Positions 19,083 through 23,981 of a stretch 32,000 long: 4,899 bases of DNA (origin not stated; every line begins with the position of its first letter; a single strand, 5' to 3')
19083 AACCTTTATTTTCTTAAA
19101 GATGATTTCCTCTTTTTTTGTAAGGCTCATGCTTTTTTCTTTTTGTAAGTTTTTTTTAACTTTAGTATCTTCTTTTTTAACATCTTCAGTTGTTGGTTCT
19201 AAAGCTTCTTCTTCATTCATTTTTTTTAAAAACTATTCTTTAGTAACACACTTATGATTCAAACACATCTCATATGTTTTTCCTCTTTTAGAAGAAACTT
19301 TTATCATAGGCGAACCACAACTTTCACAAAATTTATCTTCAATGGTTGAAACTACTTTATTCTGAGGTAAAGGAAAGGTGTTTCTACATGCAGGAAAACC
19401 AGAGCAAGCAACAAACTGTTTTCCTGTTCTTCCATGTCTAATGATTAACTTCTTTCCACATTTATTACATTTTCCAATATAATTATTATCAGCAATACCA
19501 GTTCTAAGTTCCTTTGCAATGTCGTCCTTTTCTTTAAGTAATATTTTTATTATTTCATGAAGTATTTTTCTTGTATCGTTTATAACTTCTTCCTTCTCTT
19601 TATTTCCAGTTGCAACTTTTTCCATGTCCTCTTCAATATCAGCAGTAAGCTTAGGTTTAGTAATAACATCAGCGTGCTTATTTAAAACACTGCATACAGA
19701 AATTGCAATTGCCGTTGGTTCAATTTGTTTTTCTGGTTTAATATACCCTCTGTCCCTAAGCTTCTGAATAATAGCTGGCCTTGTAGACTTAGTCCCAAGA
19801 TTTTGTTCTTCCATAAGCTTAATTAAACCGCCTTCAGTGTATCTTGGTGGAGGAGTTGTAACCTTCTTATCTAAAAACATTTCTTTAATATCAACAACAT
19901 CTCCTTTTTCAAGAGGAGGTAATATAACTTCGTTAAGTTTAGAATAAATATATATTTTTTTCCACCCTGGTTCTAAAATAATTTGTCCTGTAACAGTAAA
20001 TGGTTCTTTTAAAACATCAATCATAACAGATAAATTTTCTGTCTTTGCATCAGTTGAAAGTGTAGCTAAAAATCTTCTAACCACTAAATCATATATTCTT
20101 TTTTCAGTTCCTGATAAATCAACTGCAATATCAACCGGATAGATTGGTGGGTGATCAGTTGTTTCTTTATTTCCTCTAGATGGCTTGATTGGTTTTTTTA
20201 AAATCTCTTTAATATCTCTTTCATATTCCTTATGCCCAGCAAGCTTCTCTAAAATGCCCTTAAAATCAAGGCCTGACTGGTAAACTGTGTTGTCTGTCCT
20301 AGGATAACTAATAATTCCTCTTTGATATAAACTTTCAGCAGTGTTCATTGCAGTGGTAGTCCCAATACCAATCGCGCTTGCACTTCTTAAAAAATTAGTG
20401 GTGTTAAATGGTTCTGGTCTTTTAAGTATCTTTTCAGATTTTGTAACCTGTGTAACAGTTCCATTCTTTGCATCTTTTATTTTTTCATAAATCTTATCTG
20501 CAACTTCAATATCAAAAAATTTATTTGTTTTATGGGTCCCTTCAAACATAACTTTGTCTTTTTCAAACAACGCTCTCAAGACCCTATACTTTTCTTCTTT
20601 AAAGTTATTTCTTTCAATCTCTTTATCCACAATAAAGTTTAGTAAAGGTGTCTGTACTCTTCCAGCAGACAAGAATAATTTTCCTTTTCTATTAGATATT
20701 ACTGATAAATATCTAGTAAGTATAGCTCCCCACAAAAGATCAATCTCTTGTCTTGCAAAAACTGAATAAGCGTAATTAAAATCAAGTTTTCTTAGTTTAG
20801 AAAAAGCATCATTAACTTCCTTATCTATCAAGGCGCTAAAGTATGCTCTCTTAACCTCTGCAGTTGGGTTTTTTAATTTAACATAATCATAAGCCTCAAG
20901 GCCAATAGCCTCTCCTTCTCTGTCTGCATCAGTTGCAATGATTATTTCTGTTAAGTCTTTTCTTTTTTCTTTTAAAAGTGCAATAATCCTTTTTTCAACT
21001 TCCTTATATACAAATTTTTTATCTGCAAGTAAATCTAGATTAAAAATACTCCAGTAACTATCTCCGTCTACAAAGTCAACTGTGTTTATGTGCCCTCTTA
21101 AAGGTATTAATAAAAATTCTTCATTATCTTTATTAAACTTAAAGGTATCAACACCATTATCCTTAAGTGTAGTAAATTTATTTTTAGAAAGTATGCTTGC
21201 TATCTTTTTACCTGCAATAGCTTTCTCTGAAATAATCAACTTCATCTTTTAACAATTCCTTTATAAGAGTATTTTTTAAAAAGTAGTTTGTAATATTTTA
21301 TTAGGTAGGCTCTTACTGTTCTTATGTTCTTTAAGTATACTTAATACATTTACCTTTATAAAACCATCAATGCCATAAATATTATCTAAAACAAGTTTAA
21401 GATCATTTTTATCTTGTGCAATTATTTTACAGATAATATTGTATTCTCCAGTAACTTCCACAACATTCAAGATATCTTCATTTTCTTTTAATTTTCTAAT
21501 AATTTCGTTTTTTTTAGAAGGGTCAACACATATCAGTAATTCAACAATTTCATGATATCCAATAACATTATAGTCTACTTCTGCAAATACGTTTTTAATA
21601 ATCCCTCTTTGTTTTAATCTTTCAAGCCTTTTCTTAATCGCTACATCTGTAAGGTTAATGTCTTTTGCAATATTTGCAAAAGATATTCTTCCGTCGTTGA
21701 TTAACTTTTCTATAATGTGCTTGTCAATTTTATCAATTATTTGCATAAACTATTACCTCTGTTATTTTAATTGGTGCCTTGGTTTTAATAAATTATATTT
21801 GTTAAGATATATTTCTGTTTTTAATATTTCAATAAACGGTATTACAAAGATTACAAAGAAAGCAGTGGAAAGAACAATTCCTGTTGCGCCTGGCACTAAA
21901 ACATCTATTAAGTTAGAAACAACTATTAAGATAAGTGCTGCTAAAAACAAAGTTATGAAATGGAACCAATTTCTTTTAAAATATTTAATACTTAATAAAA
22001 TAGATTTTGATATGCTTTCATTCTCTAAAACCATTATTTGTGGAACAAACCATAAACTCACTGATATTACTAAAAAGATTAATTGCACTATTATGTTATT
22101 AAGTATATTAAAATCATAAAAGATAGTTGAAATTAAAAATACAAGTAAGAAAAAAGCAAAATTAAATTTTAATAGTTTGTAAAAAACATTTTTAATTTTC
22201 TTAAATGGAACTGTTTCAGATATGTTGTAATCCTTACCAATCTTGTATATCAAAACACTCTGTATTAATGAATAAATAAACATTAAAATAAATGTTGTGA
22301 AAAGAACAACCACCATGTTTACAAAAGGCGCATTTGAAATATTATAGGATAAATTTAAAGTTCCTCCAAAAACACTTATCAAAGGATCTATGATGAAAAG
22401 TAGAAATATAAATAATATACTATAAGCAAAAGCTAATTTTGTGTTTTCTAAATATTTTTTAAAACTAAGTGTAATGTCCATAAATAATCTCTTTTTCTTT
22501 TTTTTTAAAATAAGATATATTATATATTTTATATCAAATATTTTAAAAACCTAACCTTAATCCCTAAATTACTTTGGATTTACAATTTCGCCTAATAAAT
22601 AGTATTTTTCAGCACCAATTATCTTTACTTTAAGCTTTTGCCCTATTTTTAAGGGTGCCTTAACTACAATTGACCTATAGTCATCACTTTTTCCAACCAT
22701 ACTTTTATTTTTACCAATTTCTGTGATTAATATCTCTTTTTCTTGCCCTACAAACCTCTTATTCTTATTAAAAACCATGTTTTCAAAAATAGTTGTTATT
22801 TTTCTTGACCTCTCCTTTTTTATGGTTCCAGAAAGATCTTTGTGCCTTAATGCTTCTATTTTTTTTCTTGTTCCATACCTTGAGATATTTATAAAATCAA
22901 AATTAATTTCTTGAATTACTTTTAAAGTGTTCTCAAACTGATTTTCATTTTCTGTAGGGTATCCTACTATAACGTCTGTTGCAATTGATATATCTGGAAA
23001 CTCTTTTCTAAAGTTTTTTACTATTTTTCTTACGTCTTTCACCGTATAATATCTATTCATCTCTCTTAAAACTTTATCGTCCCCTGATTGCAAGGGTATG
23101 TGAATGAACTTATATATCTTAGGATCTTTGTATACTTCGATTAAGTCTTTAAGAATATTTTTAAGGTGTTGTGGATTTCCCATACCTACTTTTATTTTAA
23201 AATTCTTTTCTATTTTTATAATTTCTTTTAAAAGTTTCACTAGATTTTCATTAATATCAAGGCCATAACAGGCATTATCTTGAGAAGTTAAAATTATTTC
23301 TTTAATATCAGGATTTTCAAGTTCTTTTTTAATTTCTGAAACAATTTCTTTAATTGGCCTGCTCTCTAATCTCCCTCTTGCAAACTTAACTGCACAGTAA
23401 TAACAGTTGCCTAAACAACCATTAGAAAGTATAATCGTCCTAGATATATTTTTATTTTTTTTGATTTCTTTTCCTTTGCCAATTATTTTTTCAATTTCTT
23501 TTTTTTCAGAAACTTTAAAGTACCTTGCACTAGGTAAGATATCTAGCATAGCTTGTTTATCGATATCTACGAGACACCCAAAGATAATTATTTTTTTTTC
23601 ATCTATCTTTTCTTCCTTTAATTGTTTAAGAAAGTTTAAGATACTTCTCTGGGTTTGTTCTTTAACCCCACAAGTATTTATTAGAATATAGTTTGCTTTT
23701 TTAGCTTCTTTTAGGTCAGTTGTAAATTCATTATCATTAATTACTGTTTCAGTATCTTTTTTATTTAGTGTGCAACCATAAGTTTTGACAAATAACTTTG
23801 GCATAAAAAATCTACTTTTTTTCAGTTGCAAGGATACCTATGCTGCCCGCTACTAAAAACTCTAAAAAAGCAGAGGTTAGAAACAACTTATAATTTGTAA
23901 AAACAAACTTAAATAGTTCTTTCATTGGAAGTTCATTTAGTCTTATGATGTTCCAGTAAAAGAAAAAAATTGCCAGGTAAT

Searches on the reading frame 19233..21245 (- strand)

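Call 35: search_protein_families(library=pfam, proteins=[window:19233-21245:-], max_evalue=0.001)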
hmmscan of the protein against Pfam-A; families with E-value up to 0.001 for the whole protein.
window:19233-21245:- (670 aa): 4 families
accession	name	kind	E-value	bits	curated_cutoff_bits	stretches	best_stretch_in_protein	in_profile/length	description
PF01131.25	Topoisom_bac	-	2.2e-115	386.4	35.1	1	154-555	2-410/411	DNA topoisomerase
PF01396.24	Zn_ribbon_Top1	-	7.2e-15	54.9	32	1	591-629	2-39/39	Topoisomerase DNA binding C4 zinc finger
PF01751.28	Toprim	-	3.2e-14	53.3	23.1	1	2-138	1-95/96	Toprim domain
PF13408.12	Zn_ribbon_recom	-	0.00052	20.8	25.3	0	639-665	7-33/58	Recombinase zinc beta ribbon domain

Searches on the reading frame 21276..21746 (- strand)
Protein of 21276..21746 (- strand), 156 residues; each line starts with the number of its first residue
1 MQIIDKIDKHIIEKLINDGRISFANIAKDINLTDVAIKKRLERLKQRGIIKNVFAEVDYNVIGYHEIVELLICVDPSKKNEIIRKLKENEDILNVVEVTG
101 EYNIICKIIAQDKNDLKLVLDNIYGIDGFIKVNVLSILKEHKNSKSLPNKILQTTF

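Call 35: search_protein_families(library=pfam, proteins=[window:21276-21746:-], max_evalue=0.001)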
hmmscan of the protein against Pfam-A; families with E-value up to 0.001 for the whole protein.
window:21276-21746:- (156 aa): 4 families
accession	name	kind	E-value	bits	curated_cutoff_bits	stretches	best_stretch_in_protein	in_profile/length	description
PF13404.12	HTH_AsnC-type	-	1.4e-10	41.2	27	1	4-45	1-42/42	AsnC-type helix-turn-helix domain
PF01037.27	AsnC_trans_reg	-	2.2e-08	34.3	25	1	72-139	3-72/73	Lrp/AsnC ligand binding domain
PF13412.12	HTH_24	-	8e-08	32.2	21.9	1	4-51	1-48/48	Winged helix-turn-helix DNA-binding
PF22980.2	Myb_DNA-bind_8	-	5.2e-05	22.9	27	1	14-47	13-47/50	Myb-like DNA-binding domain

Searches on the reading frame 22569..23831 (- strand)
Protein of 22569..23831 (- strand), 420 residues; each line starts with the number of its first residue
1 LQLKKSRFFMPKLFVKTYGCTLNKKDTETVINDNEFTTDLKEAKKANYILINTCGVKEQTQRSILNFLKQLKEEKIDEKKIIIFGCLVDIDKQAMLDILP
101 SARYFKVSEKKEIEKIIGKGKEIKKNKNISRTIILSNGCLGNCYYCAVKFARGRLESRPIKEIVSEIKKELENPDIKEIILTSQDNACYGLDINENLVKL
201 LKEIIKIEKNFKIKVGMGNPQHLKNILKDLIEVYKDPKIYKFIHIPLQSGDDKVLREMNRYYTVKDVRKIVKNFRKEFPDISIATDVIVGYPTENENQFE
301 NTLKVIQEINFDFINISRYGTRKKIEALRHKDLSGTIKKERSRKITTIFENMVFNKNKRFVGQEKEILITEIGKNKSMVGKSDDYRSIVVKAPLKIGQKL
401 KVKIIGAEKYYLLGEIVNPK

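Call 35: search_protein_families(library=pfam, proteins=[window:22569-23831:-], max_evalue=0.001)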
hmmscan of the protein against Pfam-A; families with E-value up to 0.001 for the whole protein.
window:22569-23831:- (420 aa): 3 families
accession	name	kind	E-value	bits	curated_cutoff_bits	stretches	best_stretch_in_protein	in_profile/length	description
PF04055.27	Radical_SAM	-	2.2e-25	90.2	29.5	1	133-305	1-165/166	Radical SAM superfamily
PF00919.26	UPF0004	-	7.9e-17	61.5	27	1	12-101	1-92/98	Uncharacterized protein family UPF0004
PF01938.26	TRAM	-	2.2e-11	43.8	21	1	358-417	1-61/61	TRAM domain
